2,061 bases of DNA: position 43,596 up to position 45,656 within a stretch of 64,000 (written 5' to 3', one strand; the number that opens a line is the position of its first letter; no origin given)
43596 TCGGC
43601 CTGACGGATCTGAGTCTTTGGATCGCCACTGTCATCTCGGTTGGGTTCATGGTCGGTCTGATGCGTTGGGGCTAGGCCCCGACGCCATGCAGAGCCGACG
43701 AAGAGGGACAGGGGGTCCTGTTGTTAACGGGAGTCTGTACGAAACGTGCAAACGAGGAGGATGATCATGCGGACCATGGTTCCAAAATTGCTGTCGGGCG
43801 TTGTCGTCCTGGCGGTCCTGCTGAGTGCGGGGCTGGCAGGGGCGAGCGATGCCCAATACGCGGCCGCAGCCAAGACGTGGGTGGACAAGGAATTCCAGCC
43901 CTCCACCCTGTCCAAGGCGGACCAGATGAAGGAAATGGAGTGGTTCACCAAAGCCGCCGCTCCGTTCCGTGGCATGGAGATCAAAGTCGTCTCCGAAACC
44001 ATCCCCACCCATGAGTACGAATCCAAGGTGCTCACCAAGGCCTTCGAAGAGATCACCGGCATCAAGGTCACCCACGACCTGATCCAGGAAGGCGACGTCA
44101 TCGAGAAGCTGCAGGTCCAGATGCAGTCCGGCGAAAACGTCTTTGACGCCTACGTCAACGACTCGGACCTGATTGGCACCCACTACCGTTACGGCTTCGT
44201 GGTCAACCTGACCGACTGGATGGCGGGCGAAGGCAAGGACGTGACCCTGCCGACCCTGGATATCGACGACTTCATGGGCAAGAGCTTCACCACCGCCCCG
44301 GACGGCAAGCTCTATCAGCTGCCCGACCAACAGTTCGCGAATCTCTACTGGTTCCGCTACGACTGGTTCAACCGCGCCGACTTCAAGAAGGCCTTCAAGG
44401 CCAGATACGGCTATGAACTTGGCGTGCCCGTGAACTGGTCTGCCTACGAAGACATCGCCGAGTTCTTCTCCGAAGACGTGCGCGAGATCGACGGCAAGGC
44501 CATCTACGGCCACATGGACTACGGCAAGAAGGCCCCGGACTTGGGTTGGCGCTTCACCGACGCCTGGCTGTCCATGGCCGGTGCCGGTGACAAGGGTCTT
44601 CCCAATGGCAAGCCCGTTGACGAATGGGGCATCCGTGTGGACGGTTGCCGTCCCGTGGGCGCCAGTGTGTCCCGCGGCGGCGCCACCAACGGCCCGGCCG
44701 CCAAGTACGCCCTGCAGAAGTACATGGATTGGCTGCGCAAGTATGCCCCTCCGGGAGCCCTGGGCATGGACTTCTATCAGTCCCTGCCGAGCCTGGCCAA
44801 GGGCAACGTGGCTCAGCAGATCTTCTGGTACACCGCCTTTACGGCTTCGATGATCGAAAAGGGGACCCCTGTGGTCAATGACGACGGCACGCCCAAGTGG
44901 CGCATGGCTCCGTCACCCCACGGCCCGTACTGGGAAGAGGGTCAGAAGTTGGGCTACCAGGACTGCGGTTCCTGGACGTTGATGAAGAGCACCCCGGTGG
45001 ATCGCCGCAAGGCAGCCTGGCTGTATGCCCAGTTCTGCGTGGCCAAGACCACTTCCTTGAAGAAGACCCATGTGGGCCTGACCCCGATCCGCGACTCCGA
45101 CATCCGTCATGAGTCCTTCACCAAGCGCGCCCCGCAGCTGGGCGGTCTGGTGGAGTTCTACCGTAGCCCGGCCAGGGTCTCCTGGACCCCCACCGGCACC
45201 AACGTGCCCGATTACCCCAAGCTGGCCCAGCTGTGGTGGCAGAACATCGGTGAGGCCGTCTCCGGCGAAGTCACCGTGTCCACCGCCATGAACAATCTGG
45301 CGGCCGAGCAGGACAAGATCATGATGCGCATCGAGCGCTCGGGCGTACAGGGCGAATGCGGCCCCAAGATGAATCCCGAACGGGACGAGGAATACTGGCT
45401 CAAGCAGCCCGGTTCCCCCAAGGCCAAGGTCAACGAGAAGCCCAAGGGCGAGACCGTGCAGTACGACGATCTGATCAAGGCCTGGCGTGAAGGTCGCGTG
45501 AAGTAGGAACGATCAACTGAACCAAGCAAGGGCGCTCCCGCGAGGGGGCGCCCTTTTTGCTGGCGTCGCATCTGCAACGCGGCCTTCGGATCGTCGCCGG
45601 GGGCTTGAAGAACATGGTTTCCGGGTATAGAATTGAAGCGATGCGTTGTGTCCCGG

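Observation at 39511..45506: Glycerol-type ABC importer (two ATPases, two permeases, DUF2160, large SBP) with one degenerate ATPase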

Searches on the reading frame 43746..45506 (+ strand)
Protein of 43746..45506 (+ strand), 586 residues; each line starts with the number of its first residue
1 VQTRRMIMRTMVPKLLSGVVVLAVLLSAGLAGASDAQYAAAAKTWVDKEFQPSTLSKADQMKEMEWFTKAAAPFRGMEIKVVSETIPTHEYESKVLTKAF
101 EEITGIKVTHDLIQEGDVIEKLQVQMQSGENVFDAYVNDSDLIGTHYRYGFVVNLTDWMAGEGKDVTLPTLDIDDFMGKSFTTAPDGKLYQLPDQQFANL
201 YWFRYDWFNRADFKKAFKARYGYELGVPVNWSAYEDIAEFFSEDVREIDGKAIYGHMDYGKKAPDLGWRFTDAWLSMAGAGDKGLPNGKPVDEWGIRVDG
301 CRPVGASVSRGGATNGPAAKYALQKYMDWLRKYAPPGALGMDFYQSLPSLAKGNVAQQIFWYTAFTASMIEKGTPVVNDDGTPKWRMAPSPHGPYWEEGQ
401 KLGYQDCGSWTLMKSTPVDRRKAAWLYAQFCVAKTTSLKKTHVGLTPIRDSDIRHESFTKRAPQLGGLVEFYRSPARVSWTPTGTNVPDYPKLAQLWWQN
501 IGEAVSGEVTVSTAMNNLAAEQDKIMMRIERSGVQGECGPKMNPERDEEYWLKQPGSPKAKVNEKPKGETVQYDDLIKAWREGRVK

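Call 4: search_protein_families(library=pfam, proteins=[window:43746-45506:+])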
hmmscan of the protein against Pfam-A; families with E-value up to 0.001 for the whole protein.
window:43746-45506:+ (586 aa): 2 families
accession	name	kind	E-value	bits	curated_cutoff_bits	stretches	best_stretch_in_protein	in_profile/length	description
PF01547.30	SBP_bac_1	-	2.3e-17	64.4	26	1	94-431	12-300/307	Bacterial extracellular solute-binding protein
PF13416.11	SBP_bac_8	-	2.4e-07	31.3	27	1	97-451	3-264/279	Bacterial extracellular solute-binding protein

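Call 5: search_protein_families(library=ncbifam, proteins=[window:43746-45506:+])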
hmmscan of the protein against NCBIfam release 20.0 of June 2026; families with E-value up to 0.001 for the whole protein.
window:43746-45506:+ (586 aa): 0 families

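Call 12: search_dna_similar(query=window:43746-45506:+, collection=plasmids, mode=protein, max_rows=30)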
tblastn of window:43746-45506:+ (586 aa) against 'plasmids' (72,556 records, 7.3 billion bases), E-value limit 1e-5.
Records with a match: 518; places in all: 592; records where one place covers at least 80% of the query: 262.
Best place of each record, by identity: 60-80% 261; <60% 257.
By first word of the organism name: Rhizobium 240; Sinorhizobium 81; Pseudosulfitobacter 45; Paracoccus 25; Sulfitobacter 15; Agrobacterium 15; Bradyrhizobium 12; Azospirillum 11; Ensifer 11; Shinella 8; and 35 more.
By predicted mobility (MOB-suite, as given by PLSDB): non-mobilizable 312; conjugative 180; mobilizable 26.
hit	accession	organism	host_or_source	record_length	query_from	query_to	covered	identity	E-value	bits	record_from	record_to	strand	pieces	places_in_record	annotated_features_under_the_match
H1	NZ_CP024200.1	Thalassospira marina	-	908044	43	586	93%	75.2%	0e+0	875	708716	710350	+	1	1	ABC transporter substrate-binding protein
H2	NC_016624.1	Azospirillum lipoferum 4B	-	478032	46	586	92%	74.5%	0e+0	865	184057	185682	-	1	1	ABC transporter substrate-binding protein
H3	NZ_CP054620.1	Azospirillum oryzae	cell culture,soil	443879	46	586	92%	74.5%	0e+0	862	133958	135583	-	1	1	ABC transporter substrate-binding protein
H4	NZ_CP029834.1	Azospirillum ramasamyi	single cell,Cow dung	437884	46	583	92%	74.4%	0e+0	853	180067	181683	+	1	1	ABC transporter substrate-binding protein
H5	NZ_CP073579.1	Photobacterium sp. GJ3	-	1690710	45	582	92%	74.2%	0e+0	849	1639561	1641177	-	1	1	record has no annotation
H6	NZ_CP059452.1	Azospirillum brasilense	Prokaryotes,soil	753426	43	580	92%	74.1%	0e+0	837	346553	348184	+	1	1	ABC transporter substrate-binding protein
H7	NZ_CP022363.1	Azospirillum sp. TSH58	single cell,paddy soils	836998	43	580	92%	73.9%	0e+0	835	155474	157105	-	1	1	ABC transporter substrate-binding protein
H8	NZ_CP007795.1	Azospirillum argentinense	Triticum aestivum L.,Root,wheat ...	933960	43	580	92%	73.9%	0e+0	833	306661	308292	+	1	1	ABC transporter substrate-binding protein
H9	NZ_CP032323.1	Azospirillum argentinense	soil sample,Agricultural field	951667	43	580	92%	73.5%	0e+0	831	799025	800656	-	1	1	ABC transporter substrate-binding protein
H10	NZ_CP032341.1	Azospirillum brasilense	soil sample,Agricultural field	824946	43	580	92%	73.3%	0e+0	829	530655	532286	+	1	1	ABC transporter substrate-binding protein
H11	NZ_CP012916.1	Azospirillum brasilense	Digitaria eriantha,microbe,root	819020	43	580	92%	73.3%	0e+0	829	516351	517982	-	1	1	ABC transporter substrate-binding protein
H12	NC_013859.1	Azospirillum sp. B510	-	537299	46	586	92%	72.9%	0e+0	857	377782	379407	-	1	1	ABC transporter substrate-binding protein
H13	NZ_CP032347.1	Azospirillum brasilense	soil sample,Agricultural field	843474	43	580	92%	73.2%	0e+0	825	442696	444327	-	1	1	ABC transporter substrate-binding protein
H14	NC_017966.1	Tistrella mobilis KA081020-065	-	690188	43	586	93%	72.1%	0e+0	823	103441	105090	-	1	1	ABC transporter substrate-binding protein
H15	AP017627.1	Pleomorphomonas sp. SM30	-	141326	43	584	92%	71.8%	0e+0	825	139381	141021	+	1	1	bacterial extracellular solute-binding protein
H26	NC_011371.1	Rhizobium leguminosarum bv. trifolii WSM2304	-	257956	43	581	92%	69.7%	0e+0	779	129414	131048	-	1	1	ABC transporter substrate-binding protein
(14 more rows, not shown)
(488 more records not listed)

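Call 13: get_annotated_region(hit=H26, flank=9000)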
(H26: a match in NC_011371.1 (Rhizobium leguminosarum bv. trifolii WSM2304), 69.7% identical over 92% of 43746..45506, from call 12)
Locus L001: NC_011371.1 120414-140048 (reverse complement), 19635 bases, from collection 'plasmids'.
description: Rhizobium leguminosarum bv. trifolii WSM2304 plasmid pRLG204, complete sequence
organism: Rhizobium leguminosarum bv. trifolii WSM2304 (NCBI taxid 395492)
taxonomy: Bacteria; Pseudomonadota; Alphaproteobacteria; Hyphomicrobiales; Rhizobiaceae; Rhizobium; Rhizobium leguminosarum; Rhizobium leguminosarum bv. trifolii WSM2304
host: -; source: -; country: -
typing (MOB-suite, as given by PLSDB): non-mobilizable
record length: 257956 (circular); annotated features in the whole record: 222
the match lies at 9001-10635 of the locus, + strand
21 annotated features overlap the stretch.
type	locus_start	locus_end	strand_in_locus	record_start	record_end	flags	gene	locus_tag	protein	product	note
CDS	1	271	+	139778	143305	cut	-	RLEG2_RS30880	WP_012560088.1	adenylate/guanylate cyclase domain-containing protein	GO:0009190 - cyclic nucleotide biosynthetic process [Evidence IEA]; GO:0035556 - intracellular signal transduction ...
CDS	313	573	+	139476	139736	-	-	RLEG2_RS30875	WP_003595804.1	DUF4242 domain-containing protein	-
CDS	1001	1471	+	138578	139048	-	-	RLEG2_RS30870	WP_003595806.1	Hsp20 family protein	-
CDS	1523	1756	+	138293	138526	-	-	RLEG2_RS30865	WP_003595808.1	hypothetical protein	-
CDS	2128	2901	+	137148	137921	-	-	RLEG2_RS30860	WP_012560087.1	DeoR/GlpR family DNA-binding transcription regulator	-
CDS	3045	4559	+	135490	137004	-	glpD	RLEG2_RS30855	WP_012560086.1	glycerol-3-phosphate dehydrogenase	GO:0006072 - glycerol-3-phosphate metabolic process [Evidence IEA]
CDS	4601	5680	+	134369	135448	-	-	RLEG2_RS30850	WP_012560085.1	ABC transporter ATP-binding protein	-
CDS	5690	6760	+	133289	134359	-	-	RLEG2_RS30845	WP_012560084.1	ABC transporter ATP-binding protein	-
CDS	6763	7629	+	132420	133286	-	-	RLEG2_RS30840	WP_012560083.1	sugar ABC transporter permease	-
CDS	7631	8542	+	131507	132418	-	-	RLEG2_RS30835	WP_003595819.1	carbohydrate ABC transporter permease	GO:0008643 - carbohydrate transport [Evidence IEA]; GO:0055085 - transmembrane transport [Evidence IEA]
CDS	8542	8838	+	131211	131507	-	-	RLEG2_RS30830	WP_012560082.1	DUF2160 domain-containing protein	-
CDS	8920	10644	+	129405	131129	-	-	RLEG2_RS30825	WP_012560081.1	ABC transporter substrate-binding protein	-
CDS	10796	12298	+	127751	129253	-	glpK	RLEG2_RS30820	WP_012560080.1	glycerol kinase GlpK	GO:0006071 - glycerol metabolic process [Evidence IEA]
CDS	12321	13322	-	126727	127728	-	-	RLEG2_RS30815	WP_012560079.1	ABC transporter permease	GO:0008643 - carbohydrate transport [Evidence IEA]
CDS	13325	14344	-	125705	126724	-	-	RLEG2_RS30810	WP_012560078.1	ABC transporter permease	GO:0008643 - carbohydrate transport [Evidence IEA]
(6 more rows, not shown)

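Call 14: get_annotated_region(hit=H1, flank=9000)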
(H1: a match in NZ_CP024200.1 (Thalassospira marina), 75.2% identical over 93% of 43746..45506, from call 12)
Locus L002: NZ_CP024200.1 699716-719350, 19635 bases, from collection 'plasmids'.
description: Thalassospira marina strain CSC3H3 plasmid pCSC3H3, complete sequence
organism: Thalassospira marina (NCBI taxid 2048283)
taxonomy: Bacteria; Pseudomonadota; Alphaproteobacteria; Rhodospirillales; Thalassospiraceae; Thalassospira; Thalassospira marina
host: -; source: -; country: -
typing (MOB-suite, as given by PLSDB): non-mobilizable
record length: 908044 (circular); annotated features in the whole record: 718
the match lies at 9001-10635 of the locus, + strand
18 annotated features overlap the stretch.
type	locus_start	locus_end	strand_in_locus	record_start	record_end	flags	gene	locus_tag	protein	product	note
CDS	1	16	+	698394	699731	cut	-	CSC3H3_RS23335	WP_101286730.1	acyclic terpene utilization AtuA family protein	-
CDS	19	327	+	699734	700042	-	-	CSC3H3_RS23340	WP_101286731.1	hypothetical protein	-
CDS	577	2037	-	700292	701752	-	-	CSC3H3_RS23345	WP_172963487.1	TPM domain-containing protein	-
CDS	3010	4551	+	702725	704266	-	glpD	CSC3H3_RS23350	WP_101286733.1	glycerol-3-phosphate dehydrogenase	GO:0006072 - glycerol-3-phosphate metabolic process [Evidence IEA]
CDS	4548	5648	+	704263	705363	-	-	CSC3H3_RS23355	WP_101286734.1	ABC transporter ATP-binding protein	-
CDS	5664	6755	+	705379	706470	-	-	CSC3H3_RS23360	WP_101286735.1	ABC transporter ATP-binding protein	-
CDS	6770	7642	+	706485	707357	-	-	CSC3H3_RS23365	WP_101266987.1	sugar ABC transporter permease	-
CDS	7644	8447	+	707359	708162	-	-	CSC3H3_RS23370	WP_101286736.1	carbohydrate ABC transporter permease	GO:0008643 - carbohydrate transport [Evidence IEA]; GO:0055085 - transmembrane transport [Evidence IEA]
CDS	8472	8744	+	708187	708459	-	-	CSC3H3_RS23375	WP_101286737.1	DUF2160 domain-containing protein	-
CDS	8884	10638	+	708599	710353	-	-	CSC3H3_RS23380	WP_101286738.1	ABC transporter substrate-binding protein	-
CDS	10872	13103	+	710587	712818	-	-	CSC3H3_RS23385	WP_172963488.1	HAMP domain-containing methyl-accepting chemotaxis protein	GO:0006935 - chemotaxis [Evidence IEA]; GO:0007165 - signal transduction [Evidence IEA]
CDS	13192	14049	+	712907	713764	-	-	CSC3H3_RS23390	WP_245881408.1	sel1 repeat family protein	-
CDS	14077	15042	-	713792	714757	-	-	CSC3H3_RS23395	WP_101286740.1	LysR family transcriptional regulator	-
CDS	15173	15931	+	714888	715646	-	-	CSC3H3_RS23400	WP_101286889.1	SDR family oxidoreductase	-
CDS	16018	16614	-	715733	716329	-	-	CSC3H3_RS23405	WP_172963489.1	HutD family protein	-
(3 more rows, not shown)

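Call 18: find_encoding_contigs(protein=window:43746-45506:+, flank=10000, max_places=6)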
Protein window:43746-45506:+ (586 aa): no gene with exactly this product is on record in the collection.

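Call 40: search_solved_structures(query=window:43767-45506:+, max_evalue=0.01, show_alignments=0)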
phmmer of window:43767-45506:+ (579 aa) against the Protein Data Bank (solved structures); distinct sequences matched with E-value up to 0.01: 1.
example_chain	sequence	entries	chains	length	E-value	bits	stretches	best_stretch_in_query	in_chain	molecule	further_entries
5iai_A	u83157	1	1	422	0.00024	23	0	62-204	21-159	Sugar ABC transporter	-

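Call 42: find_homologous_proteins(query=window:43767-45506:+, max_evalue=1e-20)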
Query window:43767-45506:+ (579 aa): 8000 proteins with E <= 1e-20 among 8000 candidates; the best 120 are listed.
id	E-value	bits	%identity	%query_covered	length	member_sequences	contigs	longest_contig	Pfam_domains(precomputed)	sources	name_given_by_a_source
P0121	0.0e+0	1271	93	100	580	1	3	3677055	PF13416.12,PF01547.31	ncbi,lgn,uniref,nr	ncbi:ABC transporter substrate-binding protein [Desulfovibrio ferrophilus]|uniref:Extracellular solu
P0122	0.0e+0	1215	88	100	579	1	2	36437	PF13416.12,PF01547.31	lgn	-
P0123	0.0e+0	1188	88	99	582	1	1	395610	PF13416.12,PF01547.31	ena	-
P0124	0.0e+0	1187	87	99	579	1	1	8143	PF13416.12,PF01547.31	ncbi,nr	ncbi:MAG: carbohydrate ABC transporter substrate-binding protein [Desulfomicrobiaceae bacterium]|nr:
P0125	0.0e+0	1186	87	99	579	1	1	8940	PF13416.12,PF01547.31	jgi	-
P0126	0.0e+0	1185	87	99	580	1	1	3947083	PF13416.12,PF01547.31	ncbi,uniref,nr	ncbi:ABC transporter substrate-binding protein [Desulfovibrio mangrovi]|uniref:ABC transporter subst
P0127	0.0e+0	1185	86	100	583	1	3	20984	PF13416.12,PF01547.31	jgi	jgi:glycerol transport system substrate-binding protein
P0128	0.0e+0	1184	86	99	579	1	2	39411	PF13416.12,PF01547.31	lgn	-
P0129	0.0e+0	1184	86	99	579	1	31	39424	PF13416.12,PF01547.31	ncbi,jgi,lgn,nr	ncbi:MAG: glycerol transport system substrate-binding protein [Desulfomicrobiaceae bacterium]|nr:gly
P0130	0.0e+0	1183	86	100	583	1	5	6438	PF13416.12,PF01547.31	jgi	jgi:glycerol transport system substrate-binding protein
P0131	0.0e+0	1183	86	99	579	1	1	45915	PF13416.12,PF01547.31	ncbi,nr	ncbi:MAG: glycerol transport system substrate-binding protein [Desulfomicrobiaceae bacterium]|nr:gly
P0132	0.0e+0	1183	86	99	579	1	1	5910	PF13416.12,PF01547.31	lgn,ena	-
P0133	0.0e+0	1183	86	99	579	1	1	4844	PF13416.12,PF01547.31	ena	-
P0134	0.0e+0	1182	86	99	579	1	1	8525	PF13416.12,PF01547.31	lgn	-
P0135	0.0e+0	1182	86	99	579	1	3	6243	PF13416.12,PF01547.31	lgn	-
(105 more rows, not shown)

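Call 55: predict_structure(alignment_id=A3)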
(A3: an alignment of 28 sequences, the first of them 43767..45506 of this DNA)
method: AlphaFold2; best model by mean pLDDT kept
length: 579 residues; sequences in the alignment: 28
mean_pLDDT: 46.8   pTM: 0.43
mean pLDDT of the five models: 46.8, 44.9, 43.9, 36.5, 35.3
residues with pLDDT >= 90: 5; 70-90: 73; 50-70: 143; < 50: 358
segments of 3 or more residues with pLDDT < 50: 21-26, 44-47, 108-110, 132-161, 166-198, 220-225, 243-313, 327-402, 427-502, 525-539, 544-566, 576-579
pLDDT, mean of each block of 10 residues (from residue 1): 53 61 54 83 56 73 84 69 66 89 64 54 65 36 35 43 48 36 34 43 74 67 51 63 44 36 43 29 23 28 32 51 47 27 25 24 34 33 26 30 60 76 54 28 34 33 22 23 37 43 53 54 47 45 43 38 43 50
secondary structure, 60 per line:
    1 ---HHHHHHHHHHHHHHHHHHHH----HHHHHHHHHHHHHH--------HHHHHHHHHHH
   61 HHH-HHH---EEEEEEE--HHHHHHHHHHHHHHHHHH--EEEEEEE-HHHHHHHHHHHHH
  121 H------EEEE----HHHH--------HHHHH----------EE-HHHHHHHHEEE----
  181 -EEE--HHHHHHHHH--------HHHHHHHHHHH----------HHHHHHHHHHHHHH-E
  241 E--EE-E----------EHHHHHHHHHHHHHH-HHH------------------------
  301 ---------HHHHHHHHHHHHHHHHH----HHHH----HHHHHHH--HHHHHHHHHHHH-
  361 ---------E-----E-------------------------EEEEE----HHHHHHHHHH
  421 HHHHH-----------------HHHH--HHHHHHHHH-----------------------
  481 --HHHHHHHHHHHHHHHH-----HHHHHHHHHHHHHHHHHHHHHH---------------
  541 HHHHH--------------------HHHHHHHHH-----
elements in order: H4-23 H28-41 H50-63 E71-77 H80-97 E100-106 H108-121 E128-131 H136-139 H148-152 H166-173 E174-176 E182-184 H187-195 H204-214 H225-238 H259-272 H310-326 H331-334 H339-345 H348-359 E402-406 H411-425 H443-446 H449-457 H483-498 H504-525 H541-545 H566-574
